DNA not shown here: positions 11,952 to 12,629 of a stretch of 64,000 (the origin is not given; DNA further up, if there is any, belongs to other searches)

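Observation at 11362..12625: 1.26-kb two-gene insertion splitting fusA from tuf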

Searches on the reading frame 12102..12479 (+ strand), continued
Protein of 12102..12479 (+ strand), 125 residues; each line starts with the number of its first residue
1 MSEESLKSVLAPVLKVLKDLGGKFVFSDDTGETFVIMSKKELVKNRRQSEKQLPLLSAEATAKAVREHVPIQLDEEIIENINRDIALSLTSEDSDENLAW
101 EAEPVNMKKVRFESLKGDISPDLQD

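Call 42: find_encoding_contigs(protein=P0034, flank=5000, max_places=2)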
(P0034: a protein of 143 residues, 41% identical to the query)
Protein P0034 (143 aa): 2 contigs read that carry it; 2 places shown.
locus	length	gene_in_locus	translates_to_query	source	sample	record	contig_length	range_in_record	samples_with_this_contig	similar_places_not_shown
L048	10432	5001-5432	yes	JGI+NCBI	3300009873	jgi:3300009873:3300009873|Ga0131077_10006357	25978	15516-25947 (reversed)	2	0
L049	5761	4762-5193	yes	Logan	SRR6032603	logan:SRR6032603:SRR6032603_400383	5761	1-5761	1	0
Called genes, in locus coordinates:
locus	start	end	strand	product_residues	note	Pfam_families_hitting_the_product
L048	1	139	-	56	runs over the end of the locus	?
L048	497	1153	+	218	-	PF02163:Peptidase_M50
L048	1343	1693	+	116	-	PF00164:Ribosom_S12_S23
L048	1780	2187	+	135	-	PF00177:Ribosomal_S7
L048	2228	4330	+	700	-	PF00009:GTP_EFTU, PF03144:GTP_EFTU_D2, PF22042:EF-G_D2, PF14492:EFG_III, PF16658:RF3_C (weak), PF03764:EFG_IV, PF00679:EFG_C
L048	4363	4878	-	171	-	PF00583:Acetyltransf_1, PF13673:Acetyltransf_10, PF08445:FR47 (weak), PF13508:Acetyltransf_7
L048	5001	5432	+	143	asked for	-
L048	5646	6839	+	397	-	PF00009:GTP_EFTU, PF03144:GTP_EFTU_D2, PF03143:GTP_EFTU_D3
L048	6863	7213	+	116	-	PF00338:Ribosomal_S10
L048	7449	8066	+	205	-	PF00297:Ribosomal_L3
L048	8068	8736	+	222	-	PF00573:Ribosomal_L4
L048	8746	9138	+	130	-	PF00276:Ribosomal_L23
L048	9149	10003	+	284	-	PF00181:Ribosomal_L2_N, PF03947:Ribosomal_L2_C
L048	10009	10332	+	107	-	PF00203:Ribosomal_S19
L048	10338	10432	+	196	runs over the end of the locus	PF00237:Ribosomal_L22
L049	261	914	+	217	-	PF02163:Peptidase_M50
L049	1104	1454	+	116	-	PF00164:Ribosom_S12_S23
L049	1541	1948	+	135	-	PF00177:Ribosomal_S7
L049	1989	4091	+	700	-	PF00009:GTP_EFTU, PF03144:GTP_EFTU_D2, PF22042:EF-G_D2, PF14492:EFG_III, PF16658:RF3_C (weak), PF03764:EFG_IV, PF00679:EFG_C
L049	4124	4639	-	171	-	PF00583:Acetyltransf_1, PF13673:Acetyltransf_10, PF08445:FR47 (weak), PF13508:Acetyltransf_7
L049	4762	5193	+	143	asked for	-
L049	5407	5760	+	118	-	?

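Call 45: fold_search(model_id=the predicted structure, library=pdb)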
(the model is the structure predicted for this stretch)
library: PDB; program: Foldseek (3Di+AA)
matches with E <= 10: 596; with E <= 0.001: 0
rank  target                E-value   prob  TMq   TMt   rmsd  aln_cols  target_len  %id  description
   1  2gxg                  2.1e-01  0.51  0.20  0.18  14.0        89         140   15  Crystal structure of EmrR homolog from hyperthermophilic archaea Sulfolobus tokodaii strain7 (released 2007-03-20)
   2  5lzs_W                2.9e-01  0.35  0.18  0.21  23.4        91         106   13  Structure of the mammalian ribosomal elongation complex with aminoacyl-tRNA, eEF1A, and didemnin B (released 2016-11-30)
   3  8zde_A                3.0e-01  0.35  0.19  0.18  14.7        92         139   13  Crystal structure of HsmR with DNA bound (released 2025-11-05)
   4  7dvr                  3.3e-01  0.23  0.17  0.16  15.2        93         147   15  Crystal structure of heme sensor protein PefR from Streptococcus agalactiae in complex with heme (released 2021-09-29)
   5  6jyi_A                3.5e-01  0.28  0.23  0.18  14.8       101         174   15  Crystal structure of the PadR-like transcriptional regulator BC1756 from Bacillus cereus (released 2019-06-26)
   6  7dvt                  3.5e-01  0.21  0.16  0.15  15.5        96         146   14  Crystal structure of heme sensor protein PefR in complex with heme and carbon monoxide (released 2021-09-29)
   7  2yr2_A                4.0e-01  0.35  0.20  0.18  13.7        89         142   15  Crystal Structure of the Hypothetical regulator from Sulfolobus tokodaii (released 2007-10-02)
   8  3gfl                  4.2e-01  0.44  0.23  0.21  14.8        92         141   13  Crystal structure of the ST1710 mutant (R90A) protein (released 2009-08-25)
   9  3gfj                  4.2e-01  0.35  0.20  0.18  13.9        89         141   15  Crystal structure of the ST1710 mutant (R89A) protein (released 2009-08-25)
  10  22oz_D                4.5e-01  0.38  0.22  0.17  16.0        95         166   15  Structural insights into HpaR-mediated recognition of hrpX and hrpG in Xanthomonas campestris pv. campestris (released 2026-03-11)
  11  6abq_A                5.1e-01  0.23  0.15  0.16  14.4        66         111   12  Crystal structure of transcription factor from Listeria monocytogenes (released 2019-06-05)
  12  3eco_A                5.5e-01  0.28  0.19  0.18  12.7        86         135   14  Crystal structure of MepR, a transcription regulator of the Staphylococcus aureus multidrug efflux pump MepA (released 2009-02-10)
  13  3cjn                  5.5e-01  0.25  0.18  0.16  12.2        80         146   18  Crystal structure of transcriptional regulator, MarR family, from Silicibacter pomeroyi (released 2008-03-25)
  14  4l9v                  5.8e-01  0.28  0.20  0.18  14.1        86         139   12  Crystal structure of Se-Met derivative MepR F27L mutant from multidrug resistant S. aureus clinical isolate (released 2013-09-11)
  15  3gfm                  6.2e-01  0.28  0.20  0.18  14.0        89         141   15  Crystal structure of the ST1710 mutant (K91A) protein (released 2009-08-25)
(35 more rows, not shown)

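Call 47: search_protein_families(library=pfam, proteins=[L034:3367-3864:-, L034:2929-3264:-, L042:1124-1585:-, L043:895-1548:+, L043:1703-2221:+, L043:2451-3035:+, L043:3259-3867:+, L032:3175-3795:+, L045:1988-2539:-, L028:154-831:-], max_evalue=0.05)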
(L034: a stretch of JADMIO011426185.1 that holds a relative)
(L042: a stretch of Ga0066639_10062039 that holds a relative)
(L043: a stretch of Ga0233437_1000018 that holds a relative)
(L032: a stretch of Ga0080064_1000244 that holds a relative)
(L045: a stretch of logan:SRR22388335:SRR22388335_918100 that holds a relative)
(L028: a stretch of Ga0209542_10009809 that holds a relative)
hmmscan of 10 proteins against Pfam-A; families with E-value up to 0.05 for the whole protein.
L034:3367-3864:- (166 aa): 0 families

L034:2929-3264:- (112 aa): 0 families

L042:1124-1585:- (154 aa): 0 families

L043:895-1548:+ (218 aa): 0 families

L043:1703-2221:+ (173 aa): 0 families

L043:2451-3035:+ (195 aa): 0 families

L043:3259-3867:+ (203 aa): 0 families

L032:3175-3795:+ (207 aa): 3 families
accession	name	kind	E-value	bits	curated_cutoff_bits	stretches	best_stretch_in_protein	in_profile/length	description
PF01371.25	Trp_repressor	-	7.8e-14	52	27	1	70-148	5-84/88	Trp repressor protein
PF13384.12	HTH_23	-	0.0012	19.1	24.6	1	101-131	5-35/50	Homeodomain-like domain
PF13936.12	HTH_38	-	0.0059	16.8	27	1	103-130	10-37/44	Helix-turn-helix domain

L045:1988-2539:- (184 aa): 6 families
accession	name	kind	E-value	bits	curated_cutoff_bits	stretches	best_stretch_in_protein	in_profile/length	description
PF00583.31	Acetyltransf_1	-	1.5e-09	38.6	20.7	1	28-125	7-104/116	Acetyltransferase (GNAT) family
PF13508.13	Acetyltransf_7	-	1.5e-08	35.3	27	1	60-138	6-83/84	Acetyltransferase (GNAT) domain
PF13673.13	Acetyltransf_10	-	7.8e-08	32.8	23.6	1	54-126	28-97/128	Acetyltransferase (GNAT) domain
PF14542.12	Acetyltransf_CG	-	5.6e-05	23.6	30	1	66-114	9-58/80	GCN5-related N-acetyl-transferase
PF13302.13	Acetyltransf_3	-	0.029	15.5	25.4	1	45-124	40-124/138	Acetyltransferase (GNAT) domain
PF08445.16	FR47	-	0.037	14.5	22.1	0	59-138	3-78/86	FR47-like protein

L028:154-831:- (226 aa): 4 families
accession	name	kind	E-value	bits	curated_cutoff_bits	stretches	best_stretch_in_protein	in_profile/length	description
PF00583.31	Acetyltransf_1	-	8.3e-14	52.3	20.7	1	64-168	2-112/116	Acetyltransferase (GNAT) family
PF13508.13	Acetyltransf_7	-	2.7e-08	34.5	27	1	94-169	5-79/84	Acetyltransferase (GNAT) domain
PF13673.13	Acetyltransf_10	-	1.3e-06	28.8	23.6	1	89-168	28-103/128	Acetyltransferase (GNAT) domain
PF08445.16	FR47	-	0.00021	21.7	22.1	1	121-168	27-73/86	FR47-like protein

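Call 58: search_solved_structures(query=A2, max_evalue=10)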
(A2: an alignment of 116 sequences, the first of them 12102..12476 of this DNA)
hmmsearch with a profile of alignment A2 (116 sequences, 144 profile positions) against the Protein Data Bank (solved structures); distinct sequences matched with E-value up to 10: 5.
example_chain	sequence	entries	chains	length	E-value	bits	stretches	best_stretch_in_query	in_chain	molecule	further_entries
5dac_A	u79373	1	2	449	0.027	18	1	57-139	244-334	Putative uncharacterized protein,Putative uncharacterized protein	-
5da9_A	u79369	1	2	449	0.027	18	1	57-139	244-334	Putative uncharacterized protein,Putative uncharacterized protein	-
9qw7_A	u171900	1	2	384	1.5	12.3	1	36-103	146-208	tRNA ligase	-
7sat_C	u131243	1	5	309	4.7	10.7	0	57-116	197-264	Por secretion system protein porL/gldL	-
4lq8_A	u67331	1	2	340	6.3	10.3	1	64-116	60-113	Sca-family protein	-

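Call 62: search_protein_families(library=ncbifam, proteins=[L011:4370-4876:-, L048:4366-4878:-, L046:1261-1815:-, L045:1988-2539:-, L019:4291-4824:-, L004:4379-4888:-, L018:4451-4966:-], max_evalue=0.01)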
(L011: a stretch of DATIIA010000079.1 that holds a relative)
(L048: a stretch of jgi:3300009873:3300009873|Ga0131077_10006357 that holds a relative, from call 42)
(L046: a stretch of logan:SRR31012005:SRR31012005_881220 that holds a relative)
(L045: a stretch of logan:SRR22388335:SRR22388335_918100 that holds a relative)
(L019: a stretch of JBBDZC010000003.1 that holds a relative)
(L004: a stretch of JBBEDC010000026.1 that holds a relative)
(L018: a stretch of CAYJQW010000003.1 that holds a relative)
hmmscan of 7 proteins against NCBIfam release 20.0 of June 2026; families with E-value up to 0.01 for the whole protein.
L011:4370-4876:- (169 aa): 12 families
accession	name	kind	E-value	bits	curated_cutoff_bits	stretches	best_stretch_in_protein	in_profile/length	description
TIGR01575.1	rimI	equivalog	5.5e-30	104.2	86.4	1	15-145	1-132/132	ribosomal protein S18-alanine N-acetyltransferase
NF007025.1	PRK09491.1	equivalog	3.7e-16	59.4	173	1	8-147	3-143/145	ribosomal protein S18-alanine N-acetyltransferase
NF007853.0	PRK10562.1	equivalog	6.6e-07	29.7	125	1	46-148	49-141/146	N-acetyltransferase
NF002959.0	PRK03624.1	equivalog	1.4e-05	24.8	124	1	70-122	74-126/147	GNAT family acetyltransferase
NF053587.1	SpmdActasePaiA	equivalog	0.0001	22.1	250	1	81-149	103-171/172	spermidine/spermine N(1)-acetyltransferase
NF033083.0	AAC_3_I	equivalog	0.00016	21.9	200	1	34-96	36-105/145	AAC(3)-I family aminoglycoside N-acetyltransferase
TIGR02406.1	ectoine_EctA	equivalog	0.00019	21.5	120.6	1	48-122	43-120/157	diaminobutyrate acetyltransferase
TIGR03448.1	mycothiol_MshD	equivalog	0.00067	19.1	163.1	1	47-99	48-102/294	mycothiol synthase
NF040501.1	resist_ArsN2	equivalog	0.00084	19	125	1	49-108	29-88/133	arsenic resistance N-acetyltransferase ArsN2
NF005840.0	PRK07757.1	equivalog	0.0043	17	154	1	48-107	45-105/153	N-acetyltransferase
NF008212.0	PRK10975.1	equivalog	0.0058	16.5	219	1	44-122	139-217/232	dTDP-4-amino-4,6-dideoxy-D-galactose acyltransferase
NF007807.0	PRK10514.1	equivalog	0.0087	16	134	0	46-123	52-120/147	acetyltransferase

L048:4366-4878:- (171 aa): 12 families
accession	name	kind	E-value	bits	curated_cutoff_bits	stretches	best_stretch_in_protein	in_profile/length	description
TIGR01575.1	rimI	equivalog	1.9e-24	86.3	86.4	1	12-143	1-132/132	ribosomal protein S18-alanine N-acetyltransferase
NF007025.1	PRK09491.1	equivalog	1.4e-14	54.2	173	1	5-145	3-143/145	ribosomal protein S18-alanine N-acetyltransferase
NF002959.0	PRK03624.1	equivalog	5.4e-07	29.4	124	1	4-125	8-131/147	GNAT family acetyltransferase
NF040501.1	resist_ArsN2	equivalog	8.7e-06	25.4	125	1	46-126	27-104/133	arsenic resistance N-acetyltransferase ArsN2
NF005840.0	PRK07757.1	equivalog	1.1e-05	25.4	154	1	46-124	45-119/153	N-acetyltransferase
NF007853.0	PRK10562.1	equivalog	1.4e-05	25.4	125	1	42-147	47-142/146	N-acetyltransferase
NF005921.0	PRK07922.1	equivalog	0.00024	20.8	180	1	46-125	49-125/170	amino-acid N-acetyltransferase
NF053587.1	SpmdActasePaiA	equivalog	0.00043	20.1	250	1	76-144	100-168/172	spermidine/spermine N(1)-acetyltransferase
TIGR03448.1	mycothiol_MshD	equivalog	0.00048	19.5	163.1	1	32-105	32-108/294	mycothiol synthase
NF007807.0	PRK10514.1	equivalog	0.0034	17.3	134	1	45-127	53-126/147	acetyltransferase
NF008212.0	PRK10975.1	equivalog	0.0087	15.9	219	0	46-129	142-226/232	dTDP-4-amino-4,6-dideoxy-D-galactose acyltransferase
NF033083.0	AAC_3_I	equivalog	0.0089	16.2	200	0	37-105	42-116/145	AAC(3)-I family aminoglycoside N-acetyltransferase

L046:1261-1815:- (185 aa): 23 families
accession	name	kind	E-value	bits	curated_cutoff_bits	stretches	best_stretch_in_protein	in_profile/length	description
TIGR01575.1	rimI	equivalog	9.8e-23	80.8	86.4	1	28-157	3-132/132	ribosomal protein S18-alanine N-acetyltransferase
NF007025.1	PRK09491.1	equivalog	8.9e-12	45.2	173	1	27-147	11-129/145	ribosomal protein S18-alanine N-acetyltransferase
NF002959.0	PRK03624.1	equivalog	4.4e-06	26.5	124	1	85-143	77-135/147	GNAT family acetyltransferase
NF040503.1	resist_ArsN1a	equivalog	2e-05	24.4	170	1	88-140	84-136/159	arsinothricin resistance N-acetyltransferase ArsN1 family A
NF007853.0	PRK10562.1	equivalog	2.3e-05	24.6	125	1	60-163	52-144/146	N-acetyltransferase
NF033083.0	AAC_3_I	equivalog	2.7e-05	24.4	200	1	79-138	76-135/145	AAC(3)-I family aminoglycoside N-acetyltransferase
TIGR03103.1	trio_acet_GNAT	equivalog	3.5e-05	22.5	569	1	82-144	157-219/547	N-acetylglutaminylglutamine synthetase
NF049894.1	CG3035_N_ac_Glu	equivalog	4.2e-05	22.9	280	1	86-138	238-290/300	N-acetylglutamate synthase, CG3035 family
TIGR03448.1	mycothiol_MshD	equivalog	0.00017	21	163.1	1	86-141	234-289/294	mycothiol synthase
NF000021.4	AAC_6p_Serra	exception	0.0003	20.6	310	1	80-143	76-138/146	aminoglycoside 6'-N-acetyltransferase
NF040504.1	resist_ArsN1b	equivalog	0.0013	18.6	210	1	86-139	82-135/159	arsinothricin resistance N-acetyltransferase ArsN1 family B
NF005840.0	PRK07757.1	equivalog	0.0014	18.6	154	1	62-140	48-121/153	N-acetyltransferase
TIGR02406.1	ectoine_EctA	equivalog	0.0017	18.4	120.6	1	66-138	50-124/157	diaminobutyrate acetyltransferase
NF000360.1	sat4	exception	0.0023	18.1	380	1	82-149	98-165/180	streptothricin N-acetyltransferase Sat4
NF000507.1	AAC_6p_Ie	exception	0.0023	17.9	450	1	90-160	105-178/201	aminoglycoside N-acetyltransferase AAC(6')-Ie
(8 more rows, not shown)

L045:1988-2539:- (184 aa): 11 families
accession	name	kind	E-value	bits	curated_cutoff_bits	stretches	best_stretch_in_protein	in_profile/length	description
TIGR01575.1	rimI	equivalog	3.7e-10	40.1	86.4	1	23-143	3-118/132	ribosomal protein S18-alanine N-acetyltransferase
NF007025.1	PRK09491.1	equivalog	7.9e-06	25.9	173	1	14-141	3-123/145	ribosomal protein S18-alanine N-acetyltransferase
NF005840.0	PRK07757.1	equivalog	7.2e-05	22.7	154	1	61-140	46-121/153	N-acetyltransferase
NF033083.0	AAC_3_I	equivalog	9.9e-05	22.6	200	1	54-126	45-123/145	AAC(3)-I family aminoglycoside N-acetyltransferase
NF040501.1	resist_ArsN2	equivalog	0.00016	21.3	125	1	60-140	28-104/133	arsenic resistance N-acetyltransferase ArsN2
NF002959.0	PRK03624.1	equivalog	0.00081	19.1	124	1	60-139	52-131/147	GNAT family acetyltransferase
NF000482.1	AAC_3_XI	exception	0.0019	18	300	1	84-135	79-130/148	aminoglycoside N-acetyltransferase AAC(3)-XI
NF003641.0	PRK05279.1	equivalog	0.0027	16.6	344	1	80-151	359-428/441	amino-acid N-acetyltransferase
NF005921.0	PRK07922.1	equivalog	0.0038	16.9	180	1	82-140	73-126/170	amino-acid N-acetyltransferase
TIGR01890.1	N-Ac-Glu-synth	equivalog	0.0062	15.5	202.85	1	82-140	349-403/429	amino-acid N-acetyltransferase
TIGR04045.1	MSMEG_0567_GNAT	equivalog_domain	0.0073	15.9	68.45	0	63-124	54-117/153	MSMEG_0567/Sll0786 family nitrogen starvation N-acetyltransferase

L019:4291-4824:- (178 aa): 15 families
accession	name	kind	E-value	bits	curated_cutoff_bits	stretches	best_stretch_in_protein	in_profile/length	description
TIGR01575.1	rimI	equivalog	4.2e-20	72.2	86.4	1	27-154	4-132/132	ribosomal protein S18-alanine N-acetyltransferase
NF007025.1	PRK09491.1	equivalog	1.8e-11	44.2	173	1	22-145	8-130/145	ribosomal protein S18-alanine N-acetyltransferase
NF007807.0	PRK10514.1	equivalog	8.4e-06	25.8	134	1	59-139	56-127/147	acetyltransferase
NF002959.0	PRK03624.1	equivalog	2e-05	24.3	124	1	81-136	76-131/147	GNAT family acetyltransferase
NF007853.0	PRK10562.1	equivalog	2.1e-05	24.8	125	1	56-160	50-144/146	N-acetyltransferase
NF000225.3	AAC_6p_Strep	exception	8.3e-05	22.6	250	1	74-149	66-139/156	aminoglycoside 6'-N-acetyltransferase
NF040501.1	resist_ArsN2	equivalog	0.0001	21.9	125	1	60-138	30-105/133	arsenic resistance N-acetyltransferase ArsN2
TIGR03103.1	trio_acet_GNAT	equivalog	0.00028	19.6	569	1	34-139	112-217/547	N-acetylglutaminylglutamine synthetase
TIGR02406.1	ectoine_EctA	equivalog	0.00033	20.7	120.6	1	58-132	43-121/157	diaminobutyrate acetyltransferase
NF005840.0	PRK07757.1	equivalog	0.00035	20.5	154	1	58-137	46-121/153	N-acetyltransferase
TIGR03448.1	mycothiol_MshD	equivalog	0.00074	18.9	163.1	1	41-106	31-100/294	mycothiol synthase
NF005921.0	PRK07922.1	equivalog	0.00086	19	180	1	64-137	57-126/170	amino-acid N-acetyltransferase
NF000482.1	AAC_3_XI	exception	0.0028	17.4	300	1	80-137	78-135/148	aminoglycoside N-acetyltransferase AAC(3)-XI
NF033078.2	AAC_6p_Ia_fam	equivalog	0.0032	17.3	265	1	30-105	27-103/181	AAC(6')-Ia family aminoglycoside 6'-N-acetyltransferase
NF008212.0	PRK10975.1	equivalog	0.0046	16.8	219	1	64-139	149-225/232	dTDP-4-amino-4,6-dideoxy-D-galactose acyltransferase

L004:4379-4888:- (170 aa): 0 families

L018:4451-4966:- (172 aa): 0 families

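Call 67: search_protein_families(library=padloc, proteins=[window:12102-12476:+], max_evalue=1)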
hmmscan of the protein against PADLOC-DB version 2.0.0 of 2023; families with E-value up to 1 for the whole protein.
window:12102-12476:+ (125 aa): 1 family
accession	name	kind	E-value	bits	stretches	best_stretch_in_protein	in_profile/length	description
PDLC00216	KwaA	-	0.058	11.6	1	21-48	128-156/173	Unknown function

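Call 68: search_protein_families(library=phrogs, proteins=[window:12102-12476:+], max_evalue=1)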
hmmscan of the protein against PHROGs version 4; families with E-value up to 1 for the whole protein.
window:12102-12476:+ (125 aa): 0 families

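Call 88: search_protein_families(library=pfam, alignment_id=A2, max_evalue=0.01)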
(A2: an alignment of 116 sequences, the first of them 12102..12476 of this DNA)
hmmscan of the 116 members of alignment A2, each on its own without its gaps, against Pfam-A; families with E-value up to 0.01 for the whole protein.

A. member 1, window:12102-12476:+ (125 aa): 0 families

B. families by the number of members that match (of 116 scanned): 7 families
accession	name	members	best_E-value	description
PF23883.1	DUF7236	1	0.0021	Family of unknown function (DUF7236)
PF16733.10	NRho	1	0.0023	Rhomboid N-terminal domain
PF18436.6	HECW1_helix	1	0.0033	Helical box domain of E3 ubiquitin-protein ligase HECW1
PF15011.11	CA109-like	1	0.0034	Ribosome biogenesis protein C1orf109-like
PF01768.21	Birna_VP4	1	0.0045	Birnavirus VP4 protein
PF13604.12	AAA_30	1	0.006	AAA domain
PF06288.18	DUF1040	1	0.0074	Protein of unknown function (DUF1040)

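Call 93: fold_search(model_id=the predicted structure, library=viral)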
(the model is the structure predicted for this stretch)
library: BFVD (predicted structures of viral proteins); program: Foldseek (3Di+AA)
matches with E <= 10: 702; with E <= 0.001: 0
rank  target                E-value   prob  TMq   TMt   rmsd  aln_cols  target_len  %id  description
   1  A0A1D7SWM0            6.9e-02  0.54  0.19  0.20  22.8       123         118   14  Uncharacterized protein [Cyanophage S-RIM12]
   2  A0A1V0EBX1            1.7e-01  0.38  0.19  0.26  13.2        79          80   18  (no name in the UniProt tables at hand)
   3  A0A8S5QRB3            2.5e-01  0.16  0.17  0.16  13.3       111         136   10  Terminase small subunit [Siphoviridae sp. ct6oU4]
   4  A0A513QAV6            2.9e-01  0.25  0.21  0.09  20.3       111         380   14  NSP3 (Fragment) [Porcine rotavirus H]
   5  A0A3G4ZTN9            3.0e-01  0.15  0.19  0.08  26.3       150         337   12  Serine recombinase [Edafosvirus sp.]
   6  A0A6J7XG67            3.0e-01  0.14  0.17  0.12  15.8       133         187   19  dATP/dGTP diphosphohydrolase N-terminal domain-containing protein [uncultured Caudovirales phage]
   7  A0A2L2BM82            3.0e-01  0.13  0.15  0.12  17.1       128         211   14  Viral proteinase 1 (Fragment) [Pepper mottle virus]
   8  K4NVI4                3.0e-01  0.13  0.16  0.10  25.0       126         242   14  Uncharacterized protein [Heliothis virescens ascovirus 3g]
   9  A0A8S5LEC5            3.5e-01  0.23  0.20  0.02  17.1       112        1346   12  Uncharacterized protein [Myoviridae sp. ctBDS4]
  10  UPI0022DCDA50         4.2e-01  0.23  0.19  0.23  11.5        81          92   18  (no name look-up for this kind of identifier)
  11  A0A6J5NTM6            4.8e-01  0.57  0.28  0.29   9.3        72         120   12  Holliday junction resolvase [uncultured Caudovirales phage]
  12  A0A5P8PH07            4.8e-01  0.16  0.22  0.21  18.3       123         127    7  Uncharacterized protein [Serratia phage Muldoon]
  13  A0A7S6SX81            4.8e-01  0.08  0.15  0.10  24.3       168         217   14  Uncharacterized protein [Bathycoccus sp. RCC716 virus 2]
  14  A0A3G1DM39            5.1e-01  0.13  0.15  0.13  16.1       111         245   14  Non-structural protein 3 (Fragment) [Rotavirus H]
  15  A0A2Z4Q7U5            5.5e-01  0.30  0.17  0.32   9.5        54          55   13  Uncharacterized protein [Gordonia phage Suzy]
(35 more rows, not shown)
